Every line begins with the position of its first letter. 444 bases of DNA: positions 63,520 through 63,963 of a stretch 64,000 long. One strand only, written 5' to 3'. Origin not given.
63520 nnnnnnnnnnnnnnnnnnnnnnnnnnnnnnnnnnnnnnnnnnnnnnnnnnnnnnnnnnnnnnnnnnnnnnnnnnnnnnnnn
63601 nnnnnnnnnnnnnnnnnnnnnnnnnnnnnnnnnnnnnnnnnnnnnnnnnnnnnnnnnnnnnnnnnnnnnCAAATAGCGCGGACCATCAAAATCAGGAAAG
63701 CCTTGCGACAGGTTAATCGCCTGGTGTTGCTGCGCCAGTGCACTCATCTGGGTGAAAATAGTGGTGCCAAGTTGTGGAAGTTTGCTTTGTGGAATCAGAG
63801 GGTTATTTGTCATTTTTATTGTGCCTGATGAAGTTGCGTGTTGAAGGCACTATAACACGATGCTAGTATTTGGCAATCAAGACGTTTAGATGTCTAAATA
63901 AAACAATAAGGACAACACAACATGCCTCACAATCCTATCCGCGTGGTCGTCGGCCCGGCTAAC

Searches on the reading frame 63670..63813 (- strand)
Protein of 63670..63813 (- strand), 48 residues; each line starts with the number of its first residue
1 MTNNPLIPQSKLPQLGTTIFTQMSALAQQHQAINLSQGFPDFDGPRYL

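Call 37: list_cluster_members(proteins=[window:63670-63813:-, window:63643-63813:-, window:63631-63813:-, window:63607-63813:-, window:63583-63813:-, window:63556-63813:-, window:63382-63813:-, window:63358-63813:-, window:63355-63813:-, window:63322-63813:-])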
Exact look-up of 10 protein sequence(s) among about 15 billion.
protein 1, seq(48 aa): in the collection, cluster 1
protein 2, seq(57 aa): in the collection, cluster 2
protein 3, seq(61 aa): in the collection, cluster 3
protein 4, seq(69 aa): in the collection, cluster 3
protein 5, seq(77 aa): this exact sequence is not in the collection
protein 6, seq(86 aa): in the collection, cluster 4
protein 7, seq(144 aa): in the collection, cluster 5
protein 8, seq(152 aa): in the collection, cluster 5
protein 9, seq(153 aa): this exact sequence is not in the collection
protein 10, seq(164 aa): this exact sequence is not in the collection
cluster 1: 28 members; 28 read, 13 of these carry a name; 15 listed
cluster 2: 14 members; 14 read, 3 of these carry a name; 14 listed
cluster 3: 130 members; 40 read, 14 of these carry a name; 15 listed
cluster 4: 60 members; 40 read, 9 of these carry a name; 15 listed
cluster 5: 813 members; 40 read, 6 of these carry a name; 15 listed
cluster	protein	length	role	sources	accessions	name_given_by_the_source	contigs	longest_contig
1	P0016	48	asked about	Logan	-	-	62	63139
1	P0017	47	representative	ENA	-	-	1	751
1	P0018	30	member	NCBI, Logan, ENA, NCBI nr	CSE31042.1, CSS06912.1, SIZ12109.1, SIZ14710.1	putative aspartate/tyrosine/aromatic aminotransferase [Shigella sonnei]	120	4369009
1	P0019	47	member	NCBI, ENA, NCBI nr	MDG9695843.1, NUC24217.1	methionine aminotransferase, partial [Escherichia coli] | methionine aminotransferase [Streptomyces sp. DH17]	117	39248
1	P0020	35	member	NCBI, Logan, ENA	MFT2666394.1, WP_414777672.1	hypothetical protein, partial [Escherichia coli]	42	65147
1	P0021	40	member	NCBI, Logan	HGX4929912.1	TPA: methionine aminotransferase, partial [Escherichia coli]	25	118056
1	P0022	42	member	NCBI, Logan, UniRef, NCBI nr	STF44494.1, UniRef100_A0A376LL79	aminotransferase [Escherichia coli] | Aminotransferase n=5 Tax=root TaxID=1 RepID=A0A376LL79_ECOLX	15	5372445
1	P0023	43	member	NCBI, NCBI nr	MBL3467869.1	methionine aminotransferase, partial [Klebsiella pneumoniae] | methionine aminotransferase [Klebsiella pneumoniae]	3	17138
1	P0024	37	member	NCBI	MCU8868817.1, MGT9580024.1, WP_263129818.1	hypothetical protein OE223_20605, partial [Escherichia coli]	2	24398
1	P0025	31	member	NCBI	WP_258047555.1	hypothetical protein, partial [Escherichia coli]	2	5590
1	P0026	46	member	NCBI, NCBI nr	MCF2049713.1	methionine aminotransferase, partial [Escherichia coli] | methionine aminotransferase [Escherichia coli]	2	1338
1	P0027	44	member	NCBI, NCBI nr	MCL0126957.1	methionine aminotransferase, partial [Klebsiella pneumoniae] | methionine aminotransferase [Klebsiella pneumoniae]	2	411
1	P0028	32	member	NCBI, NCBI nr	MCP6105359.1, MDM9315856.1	hypothetical protein QU811_21640, partial [Escherichia coli] | hypothetical protein [Klebsiella pneumoniae]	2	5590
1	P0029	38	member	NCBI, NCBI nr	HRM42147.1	MAG TPA: hypothetical protein PLO11_19380, partial [Escherichia coli] | hypothetical protein [Escherichia coli]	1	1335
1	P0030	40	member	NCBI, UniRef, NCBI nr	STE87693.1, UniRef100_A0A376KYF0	aminotransferase [Escherichia coli] | Aminotransferase n=1 Tax=Escherichia coli TaxID=562 RepID=A0A376KYF0_ECOLX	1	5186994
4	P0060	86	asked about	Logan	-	-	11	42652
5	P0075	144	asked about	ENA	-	-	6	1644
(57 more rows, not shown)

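Call 45: find_encoding_contigs(protein=P0060, flank=1500, max_places=10)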
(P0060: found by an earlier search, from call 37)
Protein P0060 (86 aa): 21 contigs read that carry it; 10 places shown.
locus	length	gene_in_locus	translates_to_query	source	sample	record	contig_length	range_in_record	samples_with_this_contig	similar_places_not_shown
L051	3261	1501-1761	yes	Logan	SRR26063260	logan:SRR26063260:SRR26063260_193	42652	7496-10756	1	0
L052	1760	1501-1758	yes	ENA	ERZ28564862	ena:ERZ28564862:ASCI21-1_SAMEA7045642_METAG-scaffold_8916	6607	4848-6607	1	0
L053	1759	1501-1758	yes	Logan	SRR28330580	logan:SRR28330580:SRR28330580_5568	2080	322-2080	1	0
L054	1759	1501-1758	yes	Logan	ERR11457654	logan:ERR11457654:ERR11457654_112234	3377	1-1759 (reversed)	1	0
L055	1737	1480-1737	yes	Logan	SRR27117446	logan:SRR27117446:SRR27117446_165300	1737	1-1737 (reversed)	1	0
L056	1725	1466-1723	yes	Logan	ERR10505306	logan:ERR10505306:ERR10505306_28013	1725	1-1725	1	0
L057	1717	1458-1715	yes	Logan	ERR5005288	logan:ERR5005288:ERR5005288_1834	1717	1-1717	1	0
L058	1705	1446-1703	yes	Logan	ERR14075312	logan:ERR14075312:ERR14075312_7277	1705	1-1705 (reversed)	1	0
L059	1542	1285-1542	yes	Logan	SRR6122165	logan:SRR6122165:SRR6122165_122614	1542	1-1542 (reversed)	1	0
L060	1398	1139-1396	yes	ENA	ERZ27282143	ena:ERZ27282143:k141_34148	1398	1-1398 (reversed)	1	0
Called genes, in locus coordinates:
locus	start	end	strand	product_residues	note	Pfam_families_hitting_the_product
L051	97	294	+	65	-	PF04328:Sel_put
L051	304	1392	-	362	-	PF00465:Fe-ADH, PF13685:Fe-ADH_2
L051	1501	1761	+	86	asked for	-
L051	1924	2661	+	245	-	PF00155:Aminotran_1_2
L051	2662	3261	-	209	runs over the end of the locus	PF02195:ParB_N (weak)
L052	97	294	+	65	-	PF04328:Sel_put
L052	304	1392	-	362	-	PF00465:Fe-ADH, PF13685:Fe-ADH_2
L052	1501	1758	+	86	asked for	?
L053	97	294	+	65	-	PF04328:Sel_put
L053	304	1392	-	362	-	PF00465:Fe-ADH, PF13685:Fe-ADH_2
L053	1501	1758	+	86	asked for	?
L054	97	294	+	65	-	PF04328:Sel_put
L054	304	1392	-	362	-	PF00465:Fe-ADH, PF13685:Fe-ADH_2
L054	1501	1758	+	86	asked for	?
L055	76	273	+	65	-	PF04328:Sel_put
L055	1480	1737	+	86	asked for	?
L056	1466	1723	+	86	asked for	?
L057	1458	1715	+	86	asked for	?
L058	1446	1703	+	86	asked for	?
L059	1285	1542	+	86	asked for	?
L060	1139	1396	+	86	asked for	?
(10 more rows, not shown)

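Call 46: find_encoding_contigs(protein=P0075, flank=1500, max_places=10)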
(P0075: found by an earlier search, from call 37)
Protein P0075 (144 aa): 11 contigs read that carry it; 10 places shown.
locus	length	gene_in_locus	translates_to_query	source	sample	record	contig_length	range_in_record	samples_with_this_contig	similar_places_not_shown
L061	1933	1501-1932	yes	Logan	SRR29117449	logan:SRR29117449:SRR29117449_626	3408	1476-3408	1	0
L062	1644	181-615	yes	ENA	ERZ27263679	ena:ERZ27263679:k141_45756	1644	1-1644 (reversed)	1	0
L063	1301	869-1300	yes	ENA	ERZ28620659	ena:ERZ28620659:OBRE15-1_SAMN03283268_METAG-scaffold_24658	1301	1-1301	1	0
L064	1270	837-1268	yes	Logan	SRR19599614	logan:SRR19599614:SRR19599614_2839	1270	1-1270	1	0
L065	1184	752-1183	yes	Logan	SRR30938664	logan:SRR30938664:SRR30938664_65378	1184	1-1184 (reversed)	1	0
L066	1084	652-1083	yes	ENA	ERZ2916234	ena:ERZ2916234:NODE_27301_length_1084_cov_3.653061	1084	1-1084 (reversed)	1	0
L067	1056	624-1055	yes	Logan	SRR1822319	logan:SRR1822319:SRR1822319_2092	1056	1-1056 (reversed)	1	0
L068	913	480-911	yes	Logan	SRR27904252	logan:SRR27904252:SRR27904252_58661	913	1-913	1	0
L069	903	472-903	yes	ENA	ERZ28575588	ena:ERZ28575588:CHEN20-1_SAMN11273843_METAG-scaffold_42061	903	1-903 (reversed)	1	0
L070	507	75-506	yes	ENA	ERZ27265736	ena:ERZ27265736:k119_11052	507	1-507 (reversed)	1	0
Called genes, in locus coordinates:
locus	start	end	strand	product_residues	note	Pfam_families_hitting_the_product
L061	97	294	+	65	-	PF04328:Sel_put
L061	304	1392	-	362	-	PF00465:Fe-ADH, PF13685:Fe-ADH_2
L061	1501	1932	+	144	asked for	PF00155:Aminotran_1_2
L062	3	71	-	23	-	?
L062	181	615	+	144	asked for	PF00155:Aminotran_1_2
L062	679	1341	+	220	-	PF00155:Aminotran_1_2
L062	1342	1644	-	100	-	?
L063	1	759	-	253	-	?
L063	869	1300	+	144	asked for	PF00155:Aminotran_1_2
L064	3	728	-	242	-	?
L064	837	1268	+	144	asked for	PF00155:Aminotran_1_2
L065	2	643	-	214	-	?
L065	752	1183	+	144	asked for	PF00155:Aminotran_1_2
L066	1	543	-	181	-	?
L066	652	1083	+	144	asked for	PF00155:Aminotran_1_2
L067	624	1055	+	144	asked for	PF00155:Aminotran_1_2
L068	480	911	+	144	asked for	PF00155:Aminotran_1_2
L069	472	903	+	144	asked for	PF00155:Aminotran_1_2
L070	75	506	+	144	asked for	PF00155:Aminotran_1_2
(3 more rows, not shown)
